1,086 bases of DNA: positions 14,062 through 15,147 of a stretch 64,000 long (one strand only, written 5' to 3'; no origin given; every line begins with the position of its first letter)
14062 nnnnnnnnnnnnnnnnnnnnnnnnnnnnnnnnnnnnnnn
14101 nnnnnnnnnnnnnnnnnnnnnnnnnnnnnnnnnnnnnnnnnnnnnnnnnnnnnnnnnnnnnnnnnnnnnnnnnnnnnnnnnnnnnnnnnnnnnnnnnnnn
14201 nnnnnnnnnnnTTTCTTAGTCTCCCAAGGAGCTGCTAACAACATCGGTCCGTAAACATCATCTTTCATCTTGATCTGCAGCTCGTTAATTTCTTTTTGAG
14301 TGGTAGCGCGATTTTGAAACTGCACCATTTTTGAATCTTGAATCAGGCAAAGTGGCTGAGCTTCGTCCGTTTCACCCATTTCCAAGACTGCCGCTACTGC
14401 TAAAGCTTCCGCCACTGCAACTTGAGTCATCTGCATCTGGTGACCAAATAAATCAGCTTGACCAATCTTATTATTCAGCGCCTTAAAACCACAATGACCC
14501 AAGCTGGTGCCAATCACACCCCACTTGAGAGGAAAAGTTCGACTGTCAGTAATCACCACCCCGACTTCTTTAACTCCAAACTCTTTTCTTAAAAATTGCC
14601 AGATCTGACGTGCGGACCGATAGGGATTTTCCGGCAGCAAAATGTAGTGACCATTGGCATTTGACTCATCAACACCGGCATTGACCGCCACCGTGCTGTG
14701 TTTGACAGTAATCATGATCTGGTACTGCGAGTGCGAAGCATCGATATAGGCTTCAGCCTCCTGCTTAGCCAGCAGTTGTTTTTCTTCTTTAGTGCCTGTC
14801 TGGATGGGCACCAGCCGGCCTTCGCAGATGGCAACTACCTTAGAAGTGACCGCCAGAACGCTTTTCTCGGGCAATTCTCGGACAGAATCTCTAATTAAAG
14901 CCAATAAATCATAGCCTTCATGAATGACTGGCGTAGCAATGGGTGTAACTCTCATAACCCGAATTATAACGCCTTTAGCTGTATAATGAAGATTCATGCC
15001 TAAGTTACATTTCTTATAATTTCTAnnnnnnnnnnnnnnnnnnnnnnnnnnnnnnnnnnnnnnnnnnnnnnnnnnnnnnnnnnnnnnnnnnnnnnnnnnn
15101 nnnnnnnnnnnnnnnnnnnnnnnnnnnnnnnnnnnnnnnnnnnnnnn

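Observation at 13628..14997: Overlapping CofE-like gamma-glutamyl ligase and PduO-type adenosyltransferase gene pair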

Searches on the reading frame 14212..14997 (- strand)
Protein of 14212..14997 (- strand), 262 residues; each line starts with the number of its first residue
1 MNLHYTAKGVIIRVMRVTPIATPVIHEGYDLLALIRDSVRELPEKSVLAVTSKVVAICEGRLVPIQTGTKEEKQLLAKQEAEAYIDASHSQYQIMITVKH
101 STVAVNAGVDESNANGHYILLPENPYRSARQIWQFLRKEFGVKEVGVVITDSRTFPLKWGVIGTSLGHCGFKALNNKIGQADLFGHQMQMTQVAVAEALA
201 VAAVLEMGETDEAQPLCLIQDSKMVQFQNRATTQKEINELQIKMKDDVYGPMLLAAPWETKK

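Call 3: search_protein_families(library=pfam, proteins=[window:14212-14997:-], max_evalue=0.01)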
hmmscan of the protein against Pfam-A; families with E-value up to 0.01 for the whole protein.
window:14212-14997:- (262 aa): 1 family
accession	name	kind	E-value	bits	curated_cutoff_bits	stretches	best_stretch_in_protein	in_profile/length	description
PF01996.21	F420_ligase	-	3.4e-39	135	25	1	20-221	2-218/218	F420-0:Gamma-glutamyl ligase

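Call 4: search_protein_families(library=ncbifam, proteins=[window:14212-14997:-], max_evalue=0.01)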
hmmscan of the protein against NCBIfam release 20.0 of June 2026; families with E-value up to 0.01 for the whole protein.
window:14212-14997:- (262 aa): 4 families
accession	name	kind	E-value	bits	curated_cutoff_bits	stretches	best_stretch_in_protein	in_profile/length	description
TIGR04132.1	intra_fol_E_lig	hypoth_equivalog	2.1e-71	240.2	350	1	15-259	1-240/241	putative folate metabolism gamma-glutamate ligase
TIGR01916.1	F420_cofE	equivalog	5e-43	147.3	180.65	1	15-229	4-227/244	coenzyme F420-0:L-glutamate ligase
NF009809.0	PRK13293.1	equivalog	2.9e-39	134.9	274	1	15-236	3-234/253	coenzyme F420-0:L-glutamate ligase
NF009810.0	PRK13294.1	equivalog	1.9e-35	122.6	304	1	15-223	13-222/449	coenzyme F420-0:L-glutamate ligase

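Call 8: find_homologous_proteins(query=window:14212-14997:-)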
Query window:14212-14997:- (262 aa): 671 proteins with E <= 0.001 among 2984 candidates; the best 120 are listed.
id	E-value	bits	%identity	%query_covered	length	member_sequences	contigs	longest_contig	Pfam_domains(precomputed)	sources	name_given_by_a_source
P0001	1.0e-167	574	99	100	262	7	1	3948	PF01996.22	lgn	-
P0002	7.1e-106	371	65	97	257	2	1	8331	PF01996.22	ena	-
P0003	1.3e-101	357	64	93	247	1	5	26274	PF01996.22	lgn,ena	-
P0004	4.4e-101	356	63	93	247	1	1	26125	PF01996.22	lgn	-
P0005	1.1e-100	354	64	93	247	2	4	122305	PF01996.22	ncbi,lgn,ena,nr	ncbi:coenzyme F420-0:L-glutamate ligase [Patescibacteria group bacterium]|nr:coenzyme F420-0:L-gluta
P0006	9.5e-100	351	62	94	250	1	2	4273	PF01996.22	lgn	-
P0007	1.4e-98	347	61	93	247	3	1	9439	PF01996.22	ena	-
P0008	3.2e-98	346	63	93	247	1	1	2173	PF01996.22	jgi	jgi:coenzyme F420-0:L-glutamate ligase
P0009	1.0e-97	345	61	95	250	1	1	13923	PF01996.22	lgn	-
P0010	1.3e-97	344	62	93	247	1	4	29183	PF01996.22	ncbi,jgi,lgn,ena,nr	ncbi:coenzyme F420-0:L-glutamate ligase [Patescibacteria group bacterium]|nr:coenzyme F420-0:L-gluta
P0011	3.7e-96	339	62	95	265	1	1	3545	PF01996.22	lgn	-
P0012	5.8e-95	336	61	93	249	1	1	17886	PF01996.22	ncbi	-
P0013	2.3e-93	330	58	96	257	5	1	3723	PF01996.22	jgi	-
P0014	1.5e-92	328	59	93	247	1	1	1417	PF01996.22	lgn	-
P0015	1.4e-91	325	57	95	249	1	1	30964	PF01996.22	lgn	-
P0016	2.3e-91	324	59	94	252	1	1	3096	PF01996.22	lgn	-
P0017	3.8e-91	323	56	95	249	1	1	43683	PF01996.22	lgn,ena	-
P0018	2.9e-90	320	57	93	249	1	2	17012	PF01996.22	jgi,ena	-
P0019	5.9e-90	319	59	94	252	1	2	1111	PF01996.22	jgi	jgi:F420-0:gamma-glutamyl ligase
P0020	1.2e-89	318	57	93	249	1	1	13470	PF01996.22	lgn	-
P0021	1.2e-89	318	56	94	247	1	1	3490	PF01996.22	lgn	-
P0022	2.0e-89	317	56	95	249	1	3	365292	PF01996.22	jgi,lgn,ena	-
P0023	5.1e-89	316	57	96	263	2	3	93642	PF01996.22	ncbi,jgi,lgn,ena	-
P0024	1.6e-88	314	56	94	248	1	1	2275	PF01996.22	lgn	-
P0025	2.8e-88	314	58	94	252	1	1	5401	PF01996.22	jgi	jgi:F420-0:gamma-glutamyl ligase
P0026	3.9e-88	313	56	94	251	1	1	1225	PF01996.22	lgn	-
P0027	6.6e-88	312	58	93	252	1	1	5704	PF01996.22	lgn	-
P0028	8.5e-88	312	57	94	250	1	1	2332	PF01996.22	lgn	-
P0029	1.3e-87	312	56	95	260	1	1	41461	PF01996.22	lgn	-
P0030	1.7e-87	311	53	94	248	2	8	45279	PF01996.22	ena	-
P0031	2.7e-87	310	56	94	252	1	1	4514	PF01996.22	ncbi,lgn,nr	ncbi:MAG: dihydrofolate synthase / folylpolyglutamate synthase [Patescibacteria group bacterium]|nr:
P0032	4.1e-87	310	56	94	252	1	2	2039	PF01996.22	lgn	-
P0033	6.4e-87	309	51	94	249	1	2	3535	PF01996.22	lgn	-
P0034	2.7e-86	307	58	94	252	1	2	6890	PF01996.22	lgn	-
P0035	4.5e-86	306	54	95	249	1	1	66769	PF01996.22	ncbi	-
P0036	4.6e-86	306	56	94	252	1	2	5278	PF01996.22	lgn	-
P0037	4.9e-86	306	58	94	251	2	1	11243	PF01996.22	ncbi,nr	ncbi:coenzyme F420-0:L-glutamate ligase [Candidatus Woesebacteria bacterium]|nr:coenzyme F420-0:L-gl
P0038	5.0e-86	306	57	94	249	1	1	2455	PF01996.22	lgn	-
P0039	8.0e-86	306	53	94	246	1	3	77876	PF01996.22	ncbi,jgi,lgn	jgi:F420-0:gamma-glutamyl ligase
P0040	9.2e-86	305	56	94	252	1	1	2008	PF01996.22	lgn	-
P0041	1.8e-85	304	57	93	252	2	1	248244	PF01996.22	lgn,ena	-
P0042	2.8e-85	304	52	95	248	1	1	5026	PF01996.22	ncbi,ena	-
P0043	2.9e-85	304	51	94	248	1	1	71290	PF01996.22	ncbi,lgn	-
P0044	5.4e-85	303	53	94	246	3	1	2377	PF01996.22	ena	-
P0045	1.1e-84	302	55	93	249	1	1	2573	PF01996.22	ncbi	-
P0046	3.3e-84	300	52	95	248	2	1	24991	PF01996.22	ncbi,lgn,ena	-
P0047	5.0e-84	300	54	94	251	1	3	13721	PF01996.22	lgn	-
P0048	5.5e-84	300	56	93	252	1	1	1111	PF01996.22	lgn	-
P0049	1.2e-83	298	54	94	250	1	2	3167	PF01996.22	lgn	-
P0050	2.0e-83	298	55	95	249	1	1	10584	PF01996.22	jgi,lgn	-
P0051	2.2e-83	298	53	94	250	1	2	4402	PF01996.22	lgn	-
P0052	2.3e-83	298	54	94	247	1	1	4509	PF01996.22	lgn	-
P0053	2.9e-83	297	55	93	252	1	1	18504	PF01996.22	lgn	-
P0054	3.9e-83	297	56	93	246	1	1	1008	PF01996.22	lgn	-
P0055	6.1e-83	296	52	94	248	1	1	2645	PF01996.22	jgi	jgi:putative folate metabolism gamma-glutamate ligase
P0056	2.1e-82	294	56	94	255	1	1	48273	PF01996.22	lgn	-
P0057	3.9e-82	294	53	95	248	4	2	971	PF01996.22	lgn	-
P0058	4.2e-82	293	55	94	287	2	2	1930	PF01996.22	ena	-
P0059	5.0e-82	293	55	94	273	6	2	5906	PF01996.22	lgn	-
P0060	5.3e-82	293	54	94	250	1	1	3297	PF01996.22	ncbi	-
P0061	6.5e-82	293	56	94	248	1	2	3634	PF01996.22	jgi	jgi:F420-0:gamma-glutamyl ligase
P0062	7.4e-82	293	54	94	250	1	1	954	PF01996.22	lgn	-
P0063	1.1e-81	292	53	93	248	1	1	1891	PF01996.22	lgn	-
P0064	1.5e-81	292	54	94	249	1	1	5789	PF01996.22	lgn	-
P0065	3.1e-81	291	53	93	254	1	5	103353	PF01996.22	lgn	-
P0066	5.2e-81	290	56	94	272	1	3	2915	PF01996.22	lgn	-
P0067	5.3e-81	290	55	93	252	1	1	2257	PF01996.22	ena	-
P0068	5.6e-81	290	54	94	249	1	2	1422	PF01996.22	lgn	-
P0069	1.1e-80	289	52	94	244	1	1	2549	PF01996.22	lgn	-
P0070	1.6e-80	288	53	94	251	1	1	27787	PF01996.22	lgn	-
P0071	1.8e-80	288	53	94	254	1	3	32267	PF01996.22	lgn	-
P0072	2.8e-80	287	51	94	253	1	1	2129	PF01996.22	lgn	-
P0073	3.6e-80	287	52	93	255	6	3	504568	PF01996.22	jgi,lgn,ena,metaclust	metaclust:\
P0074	4.9e-80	287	52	93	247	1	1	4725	PF01996.22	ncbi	-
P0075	7.1e-80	286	53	93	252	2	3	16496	PF01996.22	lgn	-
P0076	7.6e-80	286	51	94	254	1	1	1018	PF01996.22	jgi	jgi:dihydrofolate synthase / folylpolyglutamate synthase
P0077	8.2e-80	286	52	94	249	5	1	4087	PF01996.22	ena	-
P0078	1.4e-79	285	52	95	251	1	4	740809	PF01996.22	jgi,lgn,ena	-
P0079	1.7e-79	285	50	92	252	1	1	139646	PF01996.22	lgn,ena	-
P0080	7.0e-79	283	54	94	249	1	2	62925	PF01996.22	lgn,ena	-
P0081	9.8e-79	282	52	94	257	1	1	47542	PF01996.22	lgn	-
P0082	4.2e-78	280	51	94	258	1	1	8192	PF01996.22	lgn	-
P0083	4.7e-78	280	51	95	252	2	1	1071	PF01996.22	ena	-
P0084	5.8e-78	280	48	95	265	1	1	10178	PF01996.22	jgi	jgi:putative folate metabolism gamma-glutamate ligase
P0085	8.3e-78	279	52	94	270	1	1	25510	PF01996.22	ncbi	-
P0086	5.9e-77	277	50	94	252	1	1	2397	PF01996.22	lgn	-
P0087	8.9e-77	276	51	94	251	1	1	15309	PF01996.22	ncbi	ncbi:coenzyme F420-0:L-glutamate ligase [Patescibacteria group bacterium]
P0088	1.6e-76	275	50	94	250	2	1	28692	PF01996.22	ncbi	-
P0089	1.7e-76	275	49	95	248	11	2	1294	PF01996.22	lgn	-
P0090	2.2e-76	275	53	92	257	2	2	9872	PF01996.22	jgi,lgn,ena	-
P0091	2.4e-76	275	52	93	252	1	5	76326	PF01996.22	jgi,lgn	-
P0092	2.5e-76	275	53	95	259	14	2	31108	PF01996.22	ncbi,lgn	-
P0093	2.7e-76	274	52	94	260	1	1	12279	PF01996.22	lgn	-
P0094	3.6e-76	274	54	93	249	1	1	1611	PF01996.22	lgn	-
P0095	3.7e-76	274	53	93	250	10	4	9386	PF01996.22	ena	-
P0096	3.7e-76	274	50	94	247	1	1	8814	PF01996.22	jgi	jgi:dihydrofolate synthase / folylpolyglutamate synthase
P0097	4.7e-76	274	51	94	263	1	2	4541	PF01996.22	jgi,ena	-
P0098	4.8e-76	274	53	94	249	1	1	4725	PF01996.22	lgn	-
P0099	5.2e-76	274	51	95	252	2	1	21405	PF01996.22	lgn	-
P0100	2.2e-75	271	51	94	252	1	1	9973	PF01996.22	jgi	jgi:putative folate metabolism gamma-glutamate ligase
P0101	2.5e-75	271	51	94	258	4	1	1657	PF01996.22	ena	-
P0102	4.9e-75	270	49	95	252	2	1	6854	PF01996.22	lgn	-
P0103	6.7e-75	270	50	94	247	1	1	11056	PF01996.22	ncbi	-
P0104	8.2e-75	270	51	94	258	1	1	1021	PF01996.22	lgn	-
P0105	1.3e-74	269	51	95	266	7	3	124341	PF01996.22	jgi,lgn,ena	-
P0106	1.4e-74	269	51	91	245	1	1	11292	PF01996.22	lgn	-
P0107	1.4e-74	269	52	95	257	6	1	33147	PF01996.22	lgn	-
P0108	2.0e-74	268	53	94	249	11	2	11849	PF01996.22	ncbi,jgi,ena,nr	ncbi:MAG TPA: coenzyme F420-0:L-glutamate ligase [Candidatus Woesebacteria bacterium]|nr:coenzyme F4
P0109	2.2e-74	268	48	93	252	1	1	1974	PF01996.22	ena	-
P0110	2.4e-74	268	51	95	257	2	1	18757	PF01996.22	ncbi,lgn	-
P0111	2.5e-74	268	52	95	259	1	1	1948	PF01996.22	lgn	-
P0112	3.0e-74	268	48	94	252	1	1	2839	PF01996.22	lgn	-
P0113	4.2e-74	267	48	94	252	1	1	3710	PF01996.22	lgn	-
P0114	4.8e-74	267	49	94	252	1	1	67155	PF01996.22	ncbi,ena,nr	ncbi:MAG: coenzyme F420-0:L-glutamate ligase [bacterium]|nr:coenzyme F420-0:L-glutamate ligase [bact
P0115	4.8e-74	267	52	93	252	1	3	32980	PF01996.22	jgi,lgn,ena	-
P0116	6.0e-74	267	50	94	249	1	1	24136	PF01996.22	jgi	jgi:putative folate metabolism gamma-glutamate ligase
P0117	6.7e-74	267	48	94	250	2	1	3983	PF01996.22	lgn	-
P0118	6.8e-74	267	50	94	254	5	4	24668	PF01996.22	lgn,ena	-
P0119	9.5e-74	266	50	95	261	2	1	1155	PF01996.22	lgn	-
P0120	9.7e-74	266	51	95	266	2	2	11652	PF01996.22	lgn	-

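Call 11: find_encoding_contigs(protein=P0078, flank=8000, max_places=3)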
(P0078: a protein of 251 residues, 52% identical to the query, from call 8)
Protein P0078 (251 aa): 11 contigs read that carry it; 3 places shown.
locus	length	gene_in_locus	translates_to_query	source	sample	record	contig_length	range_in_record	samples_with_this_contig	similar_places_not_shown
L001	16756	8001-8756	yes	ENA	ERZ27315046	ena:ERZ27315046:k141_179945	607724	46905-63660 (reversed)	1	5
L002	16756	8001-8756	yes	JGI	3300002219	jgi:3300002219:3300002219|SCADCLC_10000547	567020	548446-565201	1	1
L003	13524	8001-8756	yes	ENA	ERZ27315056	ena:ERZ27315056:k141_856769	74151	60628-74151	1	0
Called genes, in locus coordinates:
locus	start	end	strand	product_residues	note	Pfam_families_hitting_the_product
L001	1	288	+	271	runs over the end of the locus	PF13098:Thioredoxin_2 (faint), PF01323:DSBA, PF13462:Thioredoxin_4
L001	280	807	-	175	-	PF00588:SpoU_methylase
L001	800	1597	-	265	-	-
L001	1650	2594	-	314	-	PF01370:Epimerase, PF02719:Polysacc_synt_2 (faint), PF04321:RmlD_sub_bind, PF07993:NAD_binding_4 (faint), PF16363:GDP_Man_Dehyd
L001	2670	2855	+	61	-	-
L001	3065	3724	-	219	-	PF00406:ADK, PF13207:AAA_17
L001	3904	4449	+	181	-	PF13302:Acetyltransf_3, PF13420:Acetyltransf_4, PF00583:Acetyltransf_1, PF13673:Acetyltransf_10, PF13508:Acetyltransf_7, PF08445:FR47 (weak)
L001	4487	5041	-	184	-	PF00293:NUDIX (weak)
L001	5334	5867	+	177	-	PF01594:AI-2E_transport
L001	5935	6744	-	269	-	PF01734:Patatin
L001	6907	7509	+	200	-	PF00657:Lipase_GDSL, PF14606:Lipase_GDSL_3 (faint), PF13472:Lipase_GDSL_2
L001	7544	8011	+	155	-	PF00293:NUDIX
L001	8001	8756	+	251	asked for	PF01996:F420_ligase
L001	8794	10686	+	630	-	-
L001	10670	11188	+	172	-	PF00583:Acetyltransf_1 (weak)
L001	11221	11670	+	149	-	PF09136:Glucodextran_B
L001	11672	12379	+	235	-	PF18914:DUF5666 (faint)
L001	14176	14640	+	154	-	-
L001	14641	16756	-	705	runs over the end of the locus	PF26449:DUF8128, PF01935:DUF87, PF10412:TrwB_AAD_bind, PF12696:TraG-D_C (weak)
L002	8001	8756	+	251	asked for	PF01996:F420_ligase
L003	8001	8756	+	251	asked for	PF01996:F420_ligase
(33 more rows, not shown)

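Call 12: find_encoding_contigs(protein=P0073, flank=8000, max_places=3)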
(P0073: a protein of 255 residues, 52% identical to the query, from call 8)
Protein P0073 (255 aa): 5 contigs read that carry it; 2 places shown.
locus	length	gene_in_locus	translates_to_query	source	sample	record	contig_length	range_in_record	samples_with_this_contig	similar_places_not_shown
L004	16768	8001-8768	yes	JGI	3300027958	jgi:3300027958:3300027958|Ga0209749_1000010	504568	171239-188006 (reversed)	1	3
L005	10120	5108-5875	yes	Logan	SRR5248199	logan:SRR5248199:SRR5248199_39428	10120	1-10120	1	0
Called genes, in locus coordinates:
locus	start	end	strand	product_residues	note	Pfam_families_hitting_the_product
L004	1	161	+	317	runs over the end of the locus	PF03486:HI0933_like (faint), PF07992:Pyr_redox_2, PF12831:FAD_oxidored (faint), PF13434:Lys_Orn_oxgnase (faint), PF13738:Pyr_redox_3, PF00070:Pyr_redox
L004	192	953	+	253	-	PF18400:Thioredoxin_12 (faint), PF13098:Thioredoxin_2, PF13462:Thioredoxin_4, PF01323:DSBA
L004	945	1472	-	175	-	PF00588:SpoU_methylase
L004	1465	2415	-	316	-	PF01073:3Beta_HSD (weak), PF01370:Epimerase, PF04321:RmlD_sub_bind, PF16363:GDP_Man_Dehyd, PF07993:NAD_binding_4 (weak)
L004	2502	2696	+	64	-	-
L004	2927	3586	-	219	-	PF00406:ADK, PF13207:AAA_17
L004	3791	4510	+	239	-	-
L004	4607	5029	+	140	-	PF00856:SET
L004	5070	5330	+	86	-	PF01541:GIY-YIG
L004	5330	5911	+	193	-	PF28549:NDPSase_N, PF00293:NUDIX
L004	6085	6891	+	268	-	PF13641:Glyco_tranf_2_3, PF00535:Glycos_transf_2, PF10111:Glyco_tranf_2_2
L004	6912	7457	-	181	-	PF00293:NUDIX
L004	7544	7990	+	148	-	PF00293:NUDIX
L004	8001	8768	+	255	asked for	PF01996:F420_ligase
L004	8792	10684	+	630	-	-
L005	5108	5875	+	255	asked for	PF01996:F420_ligase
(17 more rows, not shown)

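Call 14: find_related_loci(query=A1, collection=genome_contigs, flank=10000)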
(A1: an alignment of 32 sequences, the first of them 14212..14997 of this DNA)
Query A1 (262 aa) in genome_contigs; peptide patterns used: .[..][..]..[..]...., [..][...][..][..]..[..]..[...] (x = any residue, [..] = any of these).
339 stretches matched a pattern; 81 encode a relative of the query (tblastn E <= 1e-3); the best 80 are kept; 80 distinct loci.
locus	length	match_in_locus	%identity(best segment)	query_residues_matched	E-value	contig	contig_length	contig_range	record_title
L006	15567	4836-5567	64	15-258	3e-109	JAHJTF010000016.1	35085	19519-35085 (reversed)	MAG: Patescibacteria group bacterium isolate OS_PC_MetaG.mb.40 OS_PC_MetaG.mb.40_k141_194291, whole genome shotgun seque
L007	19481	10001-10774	57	1-258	2e-107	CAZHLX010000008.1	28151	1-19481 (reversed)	MAG TPA_asm: uncultured Pseudomonadales bacterium isolate SRP167671_co2_247 genome assembly, contig: NODE_2231_length_28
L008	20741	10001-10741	62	12-258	3e-106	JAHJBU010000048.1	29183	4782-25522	MAG: Patescibacteria group bacterium isolate Modern_marine.mb.272 Modern_marine.mb.272_k141_1088102, whole genome shotgu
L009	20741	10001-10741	57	12-258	3e-101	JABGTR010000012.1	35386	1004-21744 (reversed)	MAG: Candidatus Paceibacterota bacterium isolate SI034_bin135 k141_1176509, whole genome shotgun sequence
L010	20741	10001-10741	55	15-261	3e-95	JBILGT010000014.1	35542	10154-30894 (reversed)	MAG: Limisphaerales bacterium isolate ME2016-09-28_3300042471_group7_bin68 Rohwer_bin1526_scaffold_415_c1, whole genome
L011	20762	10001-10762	55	7-259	7e-93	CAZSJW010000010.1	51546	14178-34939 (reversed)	MAG TPA_asm: uncultured Pseudomonadales bacterium isolate SRP286056_co2_78 genome assembly, contig: NODE_731_length_5154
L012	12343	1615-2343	55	15-261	1e-92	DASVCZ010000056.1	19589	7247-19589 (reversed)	MAG TPA_asm: Patescibacteria group bacterium isolate SMAG_U2020 k141_119629, whole genome shotgun sequence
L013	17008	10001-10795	55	4-259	4e-92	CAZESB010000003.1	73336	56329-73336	MAG TPA_asm: uncultured Pseudomonadales bacterium isolate SRP193661_co1_63 genome assembly, contig: NODE_413_length_7333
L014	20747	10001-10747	54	15-262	1e-91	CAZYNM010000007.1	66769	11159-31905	MAG TPA_asm: uncultured Pseudomonadales bacterium isolate SRP292972_co1_113 genome assembly, contig: NODE_317_length_667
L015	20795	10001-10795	55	4-259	1e-91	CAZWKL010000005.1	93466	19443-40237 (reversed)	MAG TPA_asm: uncultured Pseudomonadales bacterium isolate binchicken_co173_42 genome assembly, contig: NODE_732_length_9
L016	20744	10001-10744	50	15-262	2e-91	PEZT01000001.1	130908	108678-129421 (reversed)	MAG: Candidatus Beckwithbacteria bacterium CG10_big_fil_rev_8_21_14_0_10_34_10 CG10_8_21_14_0.10_scaffold_207_c, whole g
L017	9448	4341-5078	50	15-259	3e-87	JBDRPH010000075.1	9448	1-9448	MAG: Candidatus Paceibacterota bacterium isolate MEGAHIT-group-2.107 k141_690962, whole genome shotgun sequence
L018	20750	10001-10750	52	10-259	2e-87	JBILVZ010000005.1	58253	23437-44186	MAG: Methylococcaceae bacterium isolate ME2018-08-25_3300042355_group8_bin66 Rohwer_bin1527_scaffold_33_c1, whole genome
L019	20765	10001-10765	49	7-261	1e-86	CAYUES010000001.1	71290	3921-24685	MAG TPA_asm: uncultured Pseudomonadales bacterium isolate SRP329715_co2_11 genome assembly, contig: NODE_756_length_7129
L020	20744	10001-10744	52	13-259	1e-86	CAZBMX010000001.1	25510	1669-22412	MAG TPA_asm: uncultured Pseudomonadales bacterium isolate SRP192515_co1_124 genome assembly, contig: NODE_1743_length_25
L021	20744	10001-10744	52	15-259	5e-86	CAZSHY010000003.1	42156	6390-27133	MAG TPA_asm: uncultured Pseudomonadales bacterium isolate SRP286056_co1_709 genome assembly, contig: NODE_914_length_421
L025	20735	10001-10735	48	15-258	2e-84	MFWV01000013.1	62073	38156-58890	MAG: Candidatus Pacebacteria bacterium RIFOXYA1_FULL_38_18 rifoxya1_full_scaffold_99, whole genome shotgun sequence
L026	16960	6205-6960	49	8-259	9e-84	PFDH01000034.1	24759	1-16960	MAG: Candidatus Pacebacteria bacterium CG10_big_fil_rev_8_21_14_0_10_44_11 CG10_8_21_14_0.10_scaffold_4183_c, whole geno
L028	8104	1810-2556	52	11-258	3e-82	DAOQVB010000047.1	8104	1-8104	MAG TPA_asm: Candidatus Woesebacteria bacterium isolate AMR_MDS_1099 NODE_9814_length_8104_cov_4.960119, whole genome sh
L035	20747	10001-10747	47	12-259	2e-79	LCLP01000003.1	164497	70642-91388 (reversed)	MAG: Candidatus Pacebacteria bacterium GW2011_GWA1_46_10 UX28_C0003, whole genome shotgun sequence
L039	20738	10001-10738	47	15-259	3e-78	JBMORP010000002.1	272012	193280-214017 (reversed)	MAG: Patescibacteria group bacterium isolate Betzabe_MAG183 MAG183_2, whole genome shotgun sequence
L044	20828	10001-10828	50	2-262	7e-77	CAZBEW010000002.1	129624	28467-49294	MAG TPA_asm: uncultured Pseudomonadales bacterium isolate SRP294416_co3_632 genome assembly, contig: NODE_52_length_1296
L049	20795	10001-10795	47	12-258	6e-75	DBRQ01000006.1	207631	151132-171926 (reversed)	MAG TPA_asm: Candidatus Pacebacteria bacterium UBA1364 UBA1364_contig_12, whole genome shotgun sequence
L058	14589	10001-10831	42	3-259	2e-68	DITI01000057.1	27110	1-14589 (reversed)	MAG TPA_asm: Candidatus Pacebacteria bacterium UBA6188 UBA6188_contig_272425, whole genome shotgun sequence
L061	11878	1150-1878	41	15-259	3e-64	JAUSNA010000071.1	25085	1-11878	MAG: Candidatus Levyibacteriota bacterium isolate E19_metabat.bin.104 E19_k141_473318, whole genome shotgun sequence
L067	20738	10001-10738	41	15-262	7e-60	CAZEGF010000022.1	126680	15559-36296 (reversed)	MAG TPA_asm: uncultured Gammaproteobacteria bacterium isolate SRP135725_co2_582 genome assembly, contig: k141_3852637, w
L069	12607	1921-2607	42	15-253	3e-54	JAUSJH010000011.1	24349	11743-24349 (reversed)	MAG: bacterium isolate E14_metabat.bin.296 E14_k141_86531, whole genome shotgun sequence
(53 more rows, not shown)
